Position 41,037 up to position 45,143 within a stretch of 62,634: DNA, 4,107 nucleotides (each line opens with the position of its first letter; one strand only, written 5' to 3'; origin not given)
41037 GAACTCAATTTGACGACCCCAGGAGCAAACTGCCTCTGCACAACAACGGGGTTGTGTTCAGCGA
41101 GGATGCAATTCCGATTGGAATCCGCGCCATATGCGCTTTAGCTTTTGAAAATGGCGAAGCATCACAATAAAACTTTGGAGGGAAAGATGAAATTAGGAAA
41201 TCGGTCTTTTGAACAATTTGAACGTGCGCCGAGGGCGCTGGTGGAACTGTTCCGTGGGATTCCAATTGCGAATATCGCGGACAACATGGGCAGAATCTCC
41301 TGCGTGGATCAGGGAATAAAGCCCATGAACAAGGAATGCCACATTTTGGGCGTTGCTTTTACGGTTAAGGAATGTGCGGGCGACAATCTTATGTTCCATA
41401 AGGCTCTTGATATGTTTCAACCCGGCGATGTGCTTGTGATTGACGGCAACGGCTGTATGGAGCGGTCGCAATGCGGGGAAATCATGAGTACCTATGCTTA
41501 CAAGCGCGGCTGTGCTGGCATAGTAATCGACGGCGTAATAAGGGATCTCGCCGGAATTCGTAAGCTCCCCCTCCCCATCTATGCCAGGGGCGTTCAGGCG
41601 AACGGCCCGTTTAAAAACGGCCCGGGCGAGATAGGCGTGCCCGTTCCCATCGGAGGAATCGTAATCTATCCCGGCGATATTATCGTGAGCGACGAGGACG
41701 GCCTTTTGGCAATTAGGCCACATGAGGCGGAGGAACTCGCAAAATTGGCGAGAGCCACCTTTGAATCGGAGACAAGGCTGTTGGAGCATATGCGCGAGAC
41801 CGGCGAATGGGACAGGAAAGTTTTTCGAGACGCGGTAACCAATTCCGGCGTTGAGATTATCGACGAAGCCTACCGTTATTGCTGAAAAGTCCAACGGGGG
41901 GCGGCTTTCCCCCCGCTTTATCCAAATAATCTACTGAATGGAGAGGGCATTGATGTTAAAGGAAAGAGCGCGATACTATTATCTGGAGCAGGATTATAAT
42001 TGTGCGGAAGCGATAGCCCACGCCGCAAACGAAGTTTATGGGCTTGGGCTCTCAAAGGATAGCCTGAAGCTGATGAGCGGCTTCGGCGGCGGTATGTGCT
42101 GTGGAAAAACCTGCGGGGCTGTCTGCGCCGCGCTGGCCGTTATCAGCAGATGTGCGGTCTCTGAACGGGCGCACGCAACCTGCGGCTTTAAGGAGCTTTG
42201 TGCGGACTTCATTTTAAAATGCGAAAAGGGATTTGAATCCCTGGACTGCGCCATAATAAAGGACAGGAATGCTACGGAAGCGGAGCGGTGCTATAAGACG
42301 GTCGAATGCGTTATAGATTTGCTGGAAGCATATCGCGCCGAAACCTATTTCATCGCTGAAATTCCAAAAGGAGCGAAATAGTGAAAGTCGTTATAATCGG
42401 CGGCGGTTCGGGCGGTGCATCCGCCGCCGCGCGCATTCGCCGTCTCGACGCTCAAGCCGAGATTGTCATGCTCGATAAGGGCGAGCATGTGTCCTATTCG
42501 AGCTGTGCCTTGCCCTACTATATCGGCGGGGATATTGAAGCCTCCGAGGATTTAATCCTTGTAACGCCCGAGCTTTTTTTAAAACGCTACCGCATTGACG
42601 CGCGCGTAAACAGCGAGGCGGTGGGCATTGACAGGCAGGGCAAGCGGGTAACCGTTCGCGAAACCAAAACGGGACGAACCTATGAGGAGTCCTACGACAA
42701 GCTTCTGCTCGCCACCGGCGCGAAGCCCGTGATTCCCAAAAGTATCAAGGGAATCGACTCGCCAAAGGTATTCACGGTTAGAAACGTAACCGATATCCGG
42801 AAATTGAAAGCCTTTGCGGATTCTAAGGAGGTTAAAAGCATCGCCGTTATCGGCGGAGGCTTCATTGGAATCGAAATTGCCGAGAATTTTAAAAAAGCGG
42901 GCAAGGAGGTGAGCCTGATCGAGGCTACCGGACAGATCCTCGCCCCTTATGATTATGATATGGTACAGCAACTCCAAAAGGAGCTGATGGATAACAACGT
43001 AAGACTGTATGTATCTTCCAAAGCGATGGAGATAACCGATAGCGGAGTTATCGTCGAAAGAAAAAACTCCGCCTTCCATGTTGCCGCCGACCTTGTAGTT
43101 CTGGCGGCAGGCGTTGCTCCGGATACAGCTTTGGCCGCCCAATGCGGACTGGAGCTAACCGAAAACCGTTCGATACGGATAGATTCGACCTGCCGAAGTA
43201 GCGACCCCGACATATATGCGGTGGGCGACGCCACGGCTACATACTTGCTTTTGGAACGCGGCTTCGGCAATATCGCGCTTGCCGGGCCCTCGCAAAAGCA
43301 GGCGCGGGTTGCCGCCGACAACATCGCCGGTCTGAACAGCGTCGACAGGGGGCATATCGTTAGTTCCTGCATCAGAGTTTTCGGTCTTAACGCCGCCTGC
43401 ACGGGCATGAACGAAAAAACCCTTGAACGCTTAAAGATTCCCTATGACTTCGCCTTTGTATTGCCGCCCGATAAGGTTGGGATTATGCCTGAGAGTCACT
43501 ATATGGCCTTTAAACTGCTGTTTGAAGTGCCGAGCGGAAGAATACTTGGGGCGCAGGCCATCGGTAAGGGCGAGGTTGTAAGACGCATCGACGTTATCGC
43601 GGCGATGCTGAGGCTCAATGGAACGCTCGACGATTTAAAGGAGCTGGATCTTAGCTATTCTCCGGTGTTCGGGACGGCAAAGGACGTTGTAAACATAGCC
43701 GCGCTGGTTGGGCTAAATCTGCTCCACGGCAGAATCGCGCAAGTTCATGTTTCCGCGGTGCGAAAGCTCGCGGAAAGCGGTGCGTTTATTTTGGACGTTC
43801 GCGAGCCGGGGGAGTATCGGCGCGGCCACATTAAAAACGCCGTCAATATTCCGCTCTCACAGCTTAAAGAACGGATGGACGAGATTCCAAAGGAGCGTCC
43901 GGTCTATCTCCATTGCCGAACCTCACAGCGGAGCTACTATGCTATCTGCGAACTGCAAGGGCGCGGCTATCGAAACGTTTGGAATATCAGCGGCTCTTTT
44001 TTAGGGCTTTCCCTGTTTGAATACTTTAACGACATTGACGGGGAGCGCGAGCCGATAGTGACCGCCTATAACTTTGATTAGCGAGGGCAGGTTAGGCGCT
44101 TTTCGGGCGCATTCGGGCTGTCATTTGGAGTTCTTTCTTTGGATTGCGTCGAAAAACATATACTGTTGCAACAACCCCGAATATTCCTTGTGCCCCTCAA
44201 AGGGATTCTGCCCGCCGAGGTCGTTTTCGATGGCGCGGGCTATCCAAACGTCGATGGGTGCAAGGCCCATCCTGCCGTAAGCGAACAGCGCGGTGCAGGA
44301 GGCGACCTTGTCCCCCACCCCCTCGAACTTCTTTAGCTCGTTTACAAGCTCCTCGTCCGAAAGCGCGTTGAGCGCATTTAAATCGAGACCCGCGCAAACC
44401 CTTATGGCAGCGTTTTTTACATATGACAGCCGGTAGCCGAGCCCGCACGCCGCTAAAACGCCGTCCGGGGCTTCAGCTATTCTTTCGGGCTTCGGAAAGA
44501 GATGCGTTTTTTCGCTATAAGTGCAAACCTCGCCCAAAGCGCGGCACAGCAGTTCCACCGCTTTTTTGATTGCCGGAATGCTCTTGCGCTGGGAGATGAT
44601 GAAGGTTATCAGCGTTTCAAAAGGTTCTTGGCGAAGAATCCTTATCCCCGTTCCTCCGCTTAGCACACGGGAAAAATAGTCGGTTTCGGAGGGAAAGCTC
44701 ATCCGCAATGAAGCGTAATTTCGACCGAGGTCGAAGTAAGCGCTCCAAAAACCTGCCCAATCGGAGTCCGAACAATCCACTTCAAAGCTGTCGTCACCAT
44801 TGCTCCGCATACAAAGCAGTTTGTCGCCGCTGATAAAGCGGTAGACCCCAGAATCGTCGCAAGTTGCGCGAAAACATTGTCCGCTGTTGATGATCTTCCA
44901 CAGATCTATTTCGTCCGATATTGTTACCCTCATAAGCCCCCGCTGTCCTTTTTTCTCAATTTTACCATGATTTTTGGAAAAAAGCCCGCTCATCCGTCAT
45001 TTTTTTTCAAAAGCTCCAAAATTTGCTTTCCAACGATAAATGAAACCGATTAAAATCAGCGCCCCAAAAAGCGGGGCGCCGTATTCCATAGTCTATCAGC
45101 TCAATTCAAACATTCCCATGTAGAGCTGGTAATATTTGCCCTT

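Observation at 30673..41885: LysR-linked block with a Dpp-type importer, four RraA/HMG-aldolase-fold paralogues, a creatininase-family protein and an M20 amidohydrolase: candidate undescribed catabolic system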

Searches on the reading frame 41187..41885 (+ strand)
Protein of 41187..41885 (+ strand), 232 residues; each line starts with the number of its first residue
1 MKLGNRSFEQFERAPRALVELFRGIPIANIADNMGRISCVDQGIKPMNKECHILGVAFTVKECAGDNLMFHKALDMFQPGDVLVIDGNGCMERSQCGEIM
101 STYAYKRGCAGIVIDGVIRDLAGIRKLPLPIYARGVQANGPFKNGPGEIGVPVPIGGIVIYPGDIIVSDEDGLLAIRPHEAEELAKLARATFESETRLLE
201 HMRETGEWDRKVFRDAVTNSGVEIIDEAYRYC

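Call 4: search_protein_families(library=pfam, proteins=[window:41187-41885:+], max_evalue=0.01)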
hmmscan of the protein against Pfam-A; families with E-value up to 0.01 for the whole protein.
window:41187-41885:+ (232 aa): 1 family
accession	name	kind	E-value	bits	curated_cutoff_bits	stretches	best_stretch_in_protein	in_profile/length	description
PF03737.21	RraA-like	-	5.1e-45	153.8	24.5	1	28-173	2-150/152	Aldolase/RraA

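Call 5: search_protein_families(library=ncbifam, proteins=[window:41187-41885:+], max_evalue=0.01)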
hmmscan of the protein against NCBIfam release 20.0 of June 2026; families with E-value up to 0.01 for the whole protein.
window:41187-41885:+ (232 aa): 10 families
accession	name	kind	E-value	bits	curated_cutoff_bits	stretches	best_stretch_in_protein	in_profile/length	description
NF004850.0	PRK06201.1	subfamily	1.1e-72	244.1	231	1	4-217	5-217/222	hypothetical protein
NF006731.0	PRK09262.1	equivalog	4.9e-42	144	179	1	9-223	11-226/229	4-carboxy-4-hydroxy-2-oxoadipate aldolase/oxaloacetate decarboxylase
TIGR02798.1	ligK_PcmE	equivalog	2.4e-36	125.4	304.5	1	10-203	6-199/222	4-carboxy-4-hydroxy-2-oxoadipate aldolase/oxaloacetate decarboxylase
NF005442.0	PRK07028.1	equivalog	2e-35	122.2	593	1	16-204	227-413/430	bifunctional hexulose-6-phosphate synthase/ribonuclease regulator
NF006093.0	PRK08245.1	subfamily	3.6e-30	105.1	208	1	70-202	78-211/240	hypothetical protein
NF006875.0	PRK09372.1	equivalog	5e-24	84.8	136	1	29-176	7-154/161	ribonuclease E activity regulator RraA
NF009399.0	PRK12764.1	equivalog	1.5e-22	80.3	444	1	68-202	335-470/501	fumarylacetoacetate hydrolase family protein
TIGR01935.1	NOT-MenG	subfamily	1.9e-21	76.5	123.8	1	36-174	11-148/150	RraA family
NF009134.0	PRK12487.1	equivalog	4e-21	75.4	196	1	37-174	16-152/161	putative 4-hydroxy-4-methyl-2-oxoglutarate aldolase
TIGR02998.1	RraA_entero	equivalog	1.4e-11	44.7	241.25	1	55-174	34-152/161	ribonuclease E activity regulator RraA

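Call 6: search_solved_structures(query=window:41187-41885:+, max_evalue=0.001, show_alignments=2)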
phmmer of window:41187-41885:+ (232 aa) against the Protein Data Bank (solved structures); distinct sequences matched with E-value up to 0.001: 10.
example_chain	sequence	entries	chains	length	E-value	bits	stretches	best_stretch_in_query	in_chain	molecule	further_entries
3noj_A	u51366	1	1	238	9.6e-30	107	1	12-226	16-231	4-carboxy-4-hydroxy-2-oxoadipate aldolase/oxaloacetate decarboxylase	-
1nxj_A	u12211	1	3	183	1.7e-20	76.8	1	26-175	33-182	Probable S-adenosylmethionine:2-demethylmenaquinone methyltransferase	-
1j3l_A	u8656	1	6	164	5.4e-19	71.8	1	64-176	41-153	Demethylmenaquinone Methyltransferase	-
5x15_A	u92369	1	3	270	2.1e-18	69.9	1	72-187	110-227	Putative transferase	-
3k4i_A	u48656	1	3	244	1.6e-16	63.8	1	43-203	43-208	uncharacterized protein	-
3c8o_A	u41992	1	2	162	4.9e-16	62.1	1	58-175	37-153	Regulator of ribonuclease activity A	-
2pcn_A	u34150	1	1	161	1.2e-15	60.9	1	62-175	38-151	S-adenosylmethionine:2-demethylmenaquinone methyltransferase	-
1vi4_A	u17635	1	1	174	2.9e-13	53.1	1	54-175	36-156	Regulator of ribonuclease activity A protein 1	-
1q5x_A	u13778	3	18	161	5.5e-11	45.6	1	55-175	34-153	REGULATOR OF RNASE E ACTIVITY A | REGULATOR OF RIBONUCLEASE ACTIVITY A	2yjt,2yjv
5ir2_A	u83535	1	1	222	1.7e-08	37.5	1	43-185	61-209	Cellulase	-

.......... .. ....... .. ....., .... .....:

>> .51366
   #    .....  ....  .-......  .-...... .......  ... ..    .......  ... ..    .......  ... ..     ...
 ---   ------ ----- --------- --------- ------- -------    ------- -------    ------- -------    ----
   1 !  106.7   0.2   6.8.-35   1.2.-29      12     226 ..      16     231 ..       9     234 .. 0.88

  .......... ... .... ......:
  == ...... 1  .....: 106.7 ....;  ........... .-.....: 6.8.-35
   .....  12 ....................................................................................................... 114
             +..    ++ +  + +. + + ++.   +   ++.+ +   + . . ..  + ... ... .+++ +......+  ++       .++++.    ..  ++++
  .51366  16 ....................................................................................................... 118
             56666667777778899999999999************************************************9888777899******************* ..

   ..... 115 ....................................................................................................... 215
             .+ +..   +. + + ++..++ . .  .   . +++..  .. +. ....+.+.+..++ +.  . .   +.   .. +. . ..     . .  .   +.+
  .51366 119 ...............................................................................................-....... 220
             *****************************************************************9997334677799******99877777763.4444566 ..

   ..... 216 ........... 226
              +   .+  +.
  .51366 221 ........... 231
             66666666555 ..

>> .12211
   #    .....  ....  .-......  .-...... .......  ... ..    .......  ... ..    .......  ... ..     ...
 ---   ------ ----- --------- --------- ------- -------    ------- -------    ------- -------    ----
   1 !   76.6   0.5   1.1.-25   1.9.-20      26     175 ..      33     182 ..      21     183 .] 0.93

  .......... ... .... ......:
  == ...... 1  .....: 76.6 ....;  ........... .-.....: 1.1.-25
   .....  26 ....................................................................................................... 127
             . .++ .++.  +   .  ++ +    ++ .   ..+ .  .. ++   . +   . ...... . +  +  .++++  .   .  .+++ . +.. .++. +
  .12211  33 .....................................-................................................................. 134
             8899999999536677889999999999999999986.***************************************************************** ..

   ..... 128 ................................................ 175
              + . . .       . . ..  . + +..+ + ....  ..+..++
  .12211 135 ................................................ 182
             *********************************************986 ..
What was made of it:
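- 41187..41885 (+): RraA-like D. This is a canonical full-length enzyme that keeps Arg40, Asn71, His75, Gly101, Glu102, Arg123, Asp124, Lys147 and Glu199. 3NOJ at 9.6e-30 (call 6).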

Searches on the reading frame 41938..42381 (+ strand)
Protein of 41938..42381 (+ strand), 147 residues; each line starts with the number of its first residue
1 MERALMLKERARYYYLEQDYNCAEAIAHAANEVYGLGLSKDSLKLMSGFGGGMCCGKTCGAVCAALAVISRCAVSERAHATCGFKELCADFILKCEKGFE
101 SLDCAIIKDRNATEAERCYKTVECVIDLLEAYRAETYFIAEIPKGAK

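Call 4: search_protein_families(library=pfam, proteins=[window:41938-42381:+], max_evalue=0.01)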
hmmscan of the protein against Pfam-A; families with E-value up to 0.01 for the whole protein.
window:41938-42381:+ (147 aa): 1 family
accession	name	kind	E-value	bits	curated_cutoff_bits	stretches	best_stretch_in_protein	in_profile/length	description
PF09719.15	C_GCAxxG_C_C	-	9.7e-16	58.4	27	1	20-131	1-117/118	Putative redox-active protein (C_GCAxxG_C_C)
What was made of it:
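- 41938..42381 (+): C_GCAxxG_C_C redox-type protein. It is a possible accessory gene. A G-rich hairpin at about 41893-41913 precedes it. PF09719 (call 4).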

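Call 5: search_protein_families(library=ncbifam, proteins=[window:41938-42381:+], max_evalue=0.01)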
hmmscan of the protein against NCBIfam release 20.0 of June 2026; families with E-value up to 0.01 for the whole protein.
window:41938-42381:+ (147 aa): 1 family
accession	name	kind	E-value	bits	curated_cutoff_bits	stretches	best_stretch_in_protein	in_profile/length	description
TIGR01909.1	C_GCAxxG_C_C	subfamily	2.6e-16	59.8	47.4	1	20-130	1-117/120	C-GCAxxG-C-C family (seleno)protein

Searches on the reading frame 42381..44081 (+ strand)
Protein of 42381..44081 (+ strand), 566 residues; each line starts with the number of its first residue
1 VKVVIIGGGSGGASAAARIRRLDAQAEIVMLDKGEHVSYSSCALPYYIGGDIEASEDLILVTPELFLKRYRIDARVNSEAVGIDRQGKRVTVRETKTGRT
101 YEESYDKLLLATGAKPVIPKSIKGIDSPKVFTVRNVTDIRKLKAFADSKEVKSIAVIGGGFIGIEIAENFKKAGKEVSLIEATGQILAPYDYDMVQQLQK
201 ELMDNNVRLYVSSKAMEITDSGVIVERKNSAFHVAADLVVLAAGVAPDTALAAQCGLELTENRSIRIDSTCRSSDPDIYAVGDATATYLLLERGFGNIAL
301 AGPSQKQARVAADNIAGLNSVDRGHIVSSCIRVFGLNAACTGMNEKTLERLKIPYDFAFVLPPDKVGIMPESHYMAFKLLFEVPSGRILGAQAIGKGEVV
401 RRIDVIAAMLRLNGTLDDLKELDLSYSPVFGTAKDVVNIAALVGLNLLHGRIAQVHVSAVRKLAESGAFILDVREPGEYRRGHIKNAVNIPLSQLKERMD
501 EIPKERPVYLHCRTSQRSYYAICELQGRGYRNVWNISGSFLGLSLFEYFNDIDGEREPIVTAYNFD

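Call 4: search_protein_families(library=pfam, proteins=[window:42381-44081:+], max_evalue=0.01)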
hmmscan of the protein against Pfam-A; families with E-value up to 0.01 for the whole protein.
window:42381-44081:+ (566 aa): 15 families
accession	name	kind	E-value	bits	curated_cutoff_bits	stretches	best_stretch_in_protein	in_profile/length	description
PF07992.20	Pyr_redox_2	-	3.5e-61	207.6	26.1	1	1-301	1-284/291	Pyridine nucleotide-disulphide oxidoreductase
PF00070.33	Pyr_redox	-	3.6e-18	66.3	22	1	154-222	2-70/82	Pyridine nucleotide-disulphide oxidoreductase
PF00581.25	Rhodanese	-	5e-18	65.9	22.2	1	460-541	5-97/102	Rhodanese-like domain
PF13738.12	Pyr_redox_3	-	6.1e-14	52.4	30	2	143-282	157-305/305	Pyridine nucleotide-disulphide oxidoreductase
PF01266.30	DAO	-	1.2e-11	45.2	27.9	0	191-259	148-217/353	FAD dependent oxidoreductase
PF02852.28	Pyr_redox_dim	-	4.7e-08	33.6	25.3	1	333-430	6-102/110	Pyridine nucleotide-disulphide oxidoreductase, dimerisation domain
PF13434.12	Lys_Orn_oxgnase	-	6.4e-08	32.5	21.3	1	86-179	128-216/339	L-lysine 6-monooxygenase/L-ornithine 5-monooxygenase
PF13450.12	NAD_binding_8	-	5e-07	30.3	21.9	1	5-38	1-32/68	NAD(P)-binding Rossmann-like domain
PF03486.20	HI0933_like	-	1.2e-06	28.7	50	0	153-186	2-35/244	HI0933-like protein Rossmann domain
PF05834.18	Lycopene_cycl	-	0.0002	21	23.4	0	154-192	2-42/380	Lycopene cyclase protein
PF01134.28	GIDA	-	0.00032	20.3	22.1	0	2-42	1-40/391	Glucose inhibited division protein A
PF02737.24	3HCDH_N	-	0.00044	20.7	22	1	154-240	2-83/180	3-hydroxyacyl-CoA dehydrogenase, NAD binding domain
PF13454.12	NAD_binding_9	-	0.0014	19.1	21.8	0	4-35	1-34/155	FAD-NAD(P)-binding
PF02254.24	TrkA_N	-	0.0016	19.1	23.8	0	154-188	1-35/116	TrkA-N domain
PF01262.27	AlaDh_PNT_C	-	0.0096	15.8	23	0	2-29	30-57/214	Alanine dehydrogenase/PNT, C-terminal domain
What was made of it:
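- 42381..44081 (+): CoA-disulfide/persulfide-reductase-like flavoprotein with a C-terminal rhodanese domain. It is a possible accessory gene. Pyr_redox_2 + Rhodanese (call 4).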

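Call 5: search_protein_families(library=ncbifam, proteins=[window:42381-44081:+], max_evalue=0.01)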
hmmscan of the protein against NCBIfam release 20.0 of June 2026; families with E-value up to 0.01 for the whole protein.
window:42381-44081:+ (566 aa): 87 families (the best 25 are shown)
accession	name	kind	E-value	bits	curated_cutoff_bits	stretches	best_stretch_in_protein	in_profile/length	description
TIGR03385.1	CoA_CoA_reduc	equivalog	4.3e-120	401.5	578.8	1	2-441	1-439/439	CoA-disulfide reductase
NF007123.0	PRK09564.1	equivalog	4.9e-109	364.9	458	1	1-441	1-440/444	CoA-disulfide reductase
NF010037.0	PRK13512.1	equivalog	2.7e-78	263.8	394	1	1-439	2-432/438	CoA-disulfide reductase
NF046103.1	NOXase_Strep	equivalog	1.6e-70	238.3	600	1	2-442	1-439/442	H2O-forming NADH oxidase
TIGR02374.1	nitri_red_nirB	equivalog_domain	1.3e-49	169.4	578.35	1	3-345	1-332/794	nitrite reductase large subunit NirB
NF045765.1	PhenlGlyoxDHPadH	equivalog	1.7e-41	142.5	475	1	4-343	6-337/416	NADH-dependent phenylglyoxylate dehydrogenase subunit epsilon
NF011565.0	PRK14989.1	subfamily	3.9e-40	137.7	883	1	2-342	5-334/847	nitrite reductase large subunit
NF042949.2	3PPDioc_HcaD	equivalog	3.4e-39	134.7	450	1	2-316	3-306/386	3-phenylpropionate/cinnamic acid dioxygenase ferredoxin--NAD(+) reductase subunit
TIGR01350.1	lipoamide_DH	equivalog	6.8e-39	133.8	408.8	1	86-421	115-435/461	dihydrolipoyl dehydrogenase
NF003437.0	PRK04965.1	equivalog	8.8e-39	133.6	392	1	2-285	4-275/378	NADH:flavorubredoxin reductase NorW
NF041682.1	ant_diox_AndAa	equivalog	4.4e-36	124.4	650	1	3-317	6-311/406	anthranilate 1,2-dioxygenase system ferredoxin--NAD(+) reductase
NF004943.0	PRK06292.2-1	equivalog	2.9e-33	115.3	432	1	88-420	116-435/456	dihydrolipoyl dehydrogenase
NF003585.0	PRK05249.1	equivalog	4.1e-32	111.4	465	1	78-447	115-460/464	Si-specific NAD(P)(+) transhydrogenase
TIGR02053.1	MerA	equivalog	6.4e-31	107.8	454.45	1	88-441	117-450/465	mercury(II) reductase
NF007286.0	PRK09754.1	equivalog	2.1e-30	105.8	447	1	3-318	6-309/400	phenylpropionate dioxygenase ferredoxin reductase subunit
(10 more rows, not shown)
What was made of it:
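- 42381..44081 (+): TIGR03385 at 401 bits, below its cutoff of 579 (call 5).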

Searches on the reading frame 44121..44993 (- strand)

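Call 66: search_protein_families(library=pfam, proteins=[window:44121-44993:-], max_evalue=0.001)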
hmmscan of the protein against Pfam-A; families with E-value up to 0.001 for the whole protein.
window:44121-44993:- (290 aa): 2 families
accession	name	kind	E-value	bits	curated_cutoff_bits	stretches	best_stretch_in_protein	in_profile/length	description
PF07934.18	OGG_N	-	1.4e-15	58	23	1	27-128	7-115/115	8-oxoguanine DNA glycosylase, N-terminal domain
PF00730.31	HhH-GPD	-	2.6e-07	31.4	26.2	1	130-257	2-85/108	HhH-GPD superfamily base excision DNA repair protein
